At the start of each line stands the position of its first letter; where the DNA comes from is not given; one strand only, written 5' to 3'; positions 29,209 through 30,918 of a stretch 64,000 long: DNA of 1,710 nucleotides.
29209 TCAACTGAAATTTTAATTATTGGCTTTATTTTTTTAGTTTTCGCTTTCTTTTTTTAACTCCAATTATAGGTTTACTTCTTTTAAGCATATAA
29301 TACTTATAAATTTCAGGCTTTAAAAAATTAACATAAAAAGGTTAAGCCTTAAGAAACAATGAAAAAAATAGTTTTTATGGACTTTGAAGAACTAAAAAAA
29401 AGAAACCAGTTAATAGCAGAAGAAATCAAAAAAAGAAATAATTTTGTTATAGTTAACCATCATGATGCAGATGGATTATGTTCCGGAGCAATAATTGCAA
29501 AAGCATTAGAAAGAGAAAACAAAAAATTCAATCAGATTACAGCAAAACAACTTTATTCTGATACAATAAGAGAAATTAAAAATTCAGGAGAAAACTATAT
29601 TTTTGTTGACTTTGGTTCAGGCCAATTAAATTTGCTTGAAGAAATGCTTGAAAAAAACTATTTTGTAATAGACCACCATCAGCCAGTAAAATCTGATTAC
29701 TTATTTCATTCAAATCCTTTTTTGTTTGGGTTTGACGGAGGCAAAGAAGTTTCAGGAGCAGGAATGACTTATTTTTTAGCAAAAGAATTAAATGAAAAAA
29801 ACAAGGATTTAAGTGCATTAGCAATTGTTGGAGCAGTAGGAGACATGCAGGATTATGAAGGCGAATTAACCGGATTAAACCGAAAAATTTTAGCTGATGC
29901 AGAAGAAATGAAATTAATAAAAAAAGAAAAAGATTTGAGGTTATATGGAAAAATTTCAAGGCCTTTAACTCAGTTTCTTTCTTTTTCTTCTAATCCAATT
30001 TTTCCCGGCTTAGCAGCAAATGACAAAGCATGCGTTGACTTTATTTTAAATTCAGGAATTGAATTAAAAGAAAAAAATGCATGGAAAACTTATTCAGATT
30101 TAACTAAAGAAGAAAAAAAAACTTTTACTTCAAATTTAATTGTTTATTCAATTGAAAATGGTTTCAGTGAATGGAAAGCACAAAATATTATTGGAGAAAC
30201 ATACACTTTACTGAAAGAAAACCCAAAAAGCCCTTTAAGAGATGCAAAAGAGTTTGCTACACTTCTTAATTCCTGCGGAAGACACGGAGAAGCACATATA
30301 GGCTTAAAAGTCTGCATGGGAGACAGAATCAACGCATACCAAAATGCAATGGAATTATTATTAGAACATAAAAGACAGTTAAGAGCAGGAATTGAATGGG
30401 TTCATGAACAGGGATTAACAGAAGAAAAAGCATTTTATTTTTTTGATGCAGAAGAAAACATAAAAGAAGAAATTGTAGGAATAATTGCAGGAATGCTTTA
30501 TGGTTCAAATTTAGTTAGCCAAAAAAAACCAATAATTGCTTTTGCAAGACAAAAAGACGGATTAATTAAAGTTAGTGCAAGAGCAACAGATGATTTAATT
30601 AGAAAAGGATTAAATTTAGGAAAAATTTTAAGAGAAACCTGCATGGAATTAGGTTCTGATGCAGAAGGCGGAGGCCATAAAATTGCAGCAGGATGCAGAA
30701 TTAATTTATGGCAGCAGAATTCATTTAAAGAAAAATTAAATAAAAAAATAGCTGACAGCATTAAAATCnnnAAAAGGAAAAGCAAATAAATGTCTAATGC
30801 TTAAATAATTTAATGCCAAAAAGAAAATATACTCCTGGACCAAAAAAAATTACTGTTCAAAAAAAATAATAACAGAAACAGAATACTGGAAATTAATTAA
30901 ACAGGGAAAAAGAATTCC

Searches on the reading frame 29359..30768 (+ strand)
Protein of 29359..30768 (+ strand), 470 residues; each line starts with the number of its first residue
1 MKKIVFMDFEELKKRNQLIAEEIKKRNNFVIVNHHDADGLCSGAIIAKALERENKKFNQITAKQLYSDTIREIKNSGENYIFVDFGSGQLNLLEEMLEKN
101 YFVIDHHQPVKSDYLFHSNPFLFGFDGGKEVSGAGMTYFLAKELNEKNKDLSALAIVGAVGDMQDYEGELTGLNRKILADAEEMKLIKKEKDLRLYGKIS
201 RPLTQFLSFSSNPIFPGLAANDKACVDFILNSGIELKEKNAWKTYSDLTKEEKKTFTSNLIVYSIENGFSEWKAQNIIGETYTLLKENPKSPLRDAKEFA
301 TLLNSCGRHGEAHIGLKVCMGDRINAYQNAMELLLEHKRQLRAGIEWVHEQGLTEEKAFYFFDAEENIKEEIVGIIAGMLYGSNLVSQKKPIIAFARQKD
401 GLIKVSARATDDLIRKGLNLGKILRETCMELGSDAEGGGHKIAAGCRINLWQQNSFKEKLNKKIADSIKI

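Call 45: search_protein_families(library=ncbifam, proteins=[window:29359-30768:+], max_evalue=0.00001)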
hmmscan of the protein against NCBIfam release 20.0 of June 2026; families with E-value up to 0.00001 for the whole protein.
window:29359-30768:+ (470 aa): 5 families
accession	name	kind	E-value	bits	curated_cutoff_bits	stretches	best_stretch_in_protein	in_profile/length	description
NF053576.1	RecJ_archaeal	equivalog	5e-159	530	360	1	19-465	4-450/452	RecJ family nuclease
NF040701.1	RecJ_Meth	equivalog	1.2e-103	347.3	550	1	25-463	6-448/449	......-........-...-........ exonuclease RecJ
NF053575.1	GAN_nuclease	exception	5.9e-100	335.1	850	1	10-464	8-464/467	GINS-associated RecJ family nuclease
TIGR00644.1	recJ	equivalog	4.2e-22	78.1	396.9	2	6-180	34-227/546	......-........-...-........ exonuclease RecJ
NF008290.0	PRK11070.1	equivalog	3.9e-07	28.9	900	0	367-468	364-457/577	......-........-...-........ exonuclease RecJ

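Call 54: find_homologous_proteins(query=window:29359-30768:+, max_evalue=1e-20)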
Query window:29359-30768:+ (470 aa): 2256 proteins with E <= 1e-20 among 8000 candidates; the best 120 are listed.
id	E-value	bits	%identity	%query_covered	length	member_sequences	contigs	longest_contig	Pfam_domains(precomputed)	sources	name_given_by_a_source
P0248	0.0e+0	1050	100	100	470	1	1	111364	PF21763.3,PF01368.28,PF02272.25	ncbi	-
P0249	1.4e-251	853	83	98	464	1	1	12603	PF21763.3,PF01368.28,PF02272.25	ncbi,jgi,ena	-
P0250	5.6e-238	808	78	99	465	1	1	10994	PF21763.3,PF01368.28,PF02272.25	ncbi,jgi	-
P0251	3.7e-232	789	75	100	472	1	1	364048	PF21763.3,PF01368.28,PF02272.25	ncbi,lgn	-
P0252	9.5e-232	788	75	98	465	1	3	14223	PF21763.3,PF01368.28,PF02272.25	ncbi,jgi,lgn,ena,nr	ncbi:DHH family phosphoesterase [Candidatus Micrarchaeota archaeon]|nr:DHH family phosphoesterase [C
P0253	3.4e-228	776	74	98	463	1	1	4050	PF21763.3,PF01368.28,PF02272.25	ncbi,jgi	jgi:RecJ-like exonuclease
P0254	1.1e-223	761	74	99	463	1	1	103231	PF21763.3,PF01368.28,PF02272.25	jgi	jgi:RecJ-like exonuclease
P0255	8.2e-204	696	73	90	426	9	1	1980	PF21763.3,PF01368.28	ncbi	ncbi:MAG: recombinase RecJ, partial [Candidatus Diapherotrites archaeon CG_4_10_14_0_2_um_filter_31_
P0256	9.0e-171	587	57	98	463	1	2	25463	PF21763.3,PF01368.28,PF02272.25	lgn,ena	-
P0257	1.5e-169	583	59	96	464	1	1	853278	PF21763.3,PF01368.28,PF02272.25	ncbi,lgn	-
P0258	9.9e-168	577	57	97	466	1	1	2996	PF21763.3,PF01368.28,PF02272.25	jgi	jgi:RecJ-like exonuclease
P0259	2.0e-167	576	58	97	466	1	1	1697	PF21763.3,PF01368.28,PF02272.25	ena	-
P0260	3.3e-167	575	58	95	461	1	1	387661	PF21763.3,PF01368.28,PF02272.25,PF27767.1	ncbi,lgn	-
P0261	3.1e-166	572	58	93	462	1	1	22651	PF21763.3,PF01368.28,PF02272.25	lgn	-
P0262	2.5e-165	569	56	98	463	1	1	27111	PF21763.3,PF01368.28,PF02272.25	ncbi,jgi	-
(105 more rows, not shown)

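Call 55: find_encoding_contigs(protein=P0248, flank=10000, max_places=2)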
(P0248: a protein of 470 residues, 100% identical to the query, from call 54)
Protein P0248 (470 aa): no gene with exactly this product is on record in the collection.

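Call 56: list_cluster_members(proteins=[P0248, P0121, P0012, P0005, P0251, P0009])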
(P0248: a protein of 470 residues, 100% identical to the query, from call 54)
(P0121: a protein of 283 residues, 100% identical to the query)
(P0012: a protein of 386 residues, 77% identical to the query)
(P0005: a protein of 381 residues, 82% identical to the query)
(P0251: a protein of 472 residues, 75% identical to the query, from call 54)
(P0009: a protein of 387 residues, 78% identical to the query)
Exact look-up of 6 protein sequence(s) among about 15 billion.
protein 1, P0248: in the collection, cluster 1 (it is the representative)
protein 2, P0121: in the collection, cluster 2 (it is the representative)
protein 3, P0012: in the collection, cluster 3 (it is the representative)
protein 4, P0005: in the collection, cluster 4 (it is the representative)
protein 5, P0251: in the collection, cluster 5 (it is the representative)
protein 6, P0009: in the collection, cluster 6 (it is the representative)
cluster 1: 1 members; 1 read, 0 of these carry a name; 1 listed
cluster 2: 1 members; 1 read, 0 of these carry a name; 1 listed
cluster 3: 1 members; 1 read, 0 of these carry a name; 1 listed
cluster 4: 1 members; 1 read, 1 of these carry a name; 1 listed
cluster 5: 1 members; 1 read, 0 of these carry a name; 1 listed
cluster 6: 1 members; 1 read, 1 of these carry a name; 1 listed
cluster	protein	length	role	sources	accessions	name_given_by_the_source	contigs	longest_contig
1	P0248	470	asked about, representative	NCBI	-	-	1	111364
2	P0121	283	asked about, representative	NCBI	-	-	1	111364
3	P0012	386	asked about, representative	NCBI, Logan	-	-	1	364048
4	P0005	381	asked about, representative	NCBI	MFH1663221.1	MAG: 1-deoxy-D-xylulose-5-phosphate reductoisomerase [archaeon]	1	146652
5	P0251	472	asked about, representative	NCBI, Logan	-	-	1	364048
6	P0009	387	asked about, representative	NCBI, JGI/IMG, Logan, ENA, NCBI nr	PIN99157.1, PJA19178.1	MAG: 1-deoxy-D-xylulose-5-phosphate reductoisomerase [Candidatus Diapherotrites archaeon ...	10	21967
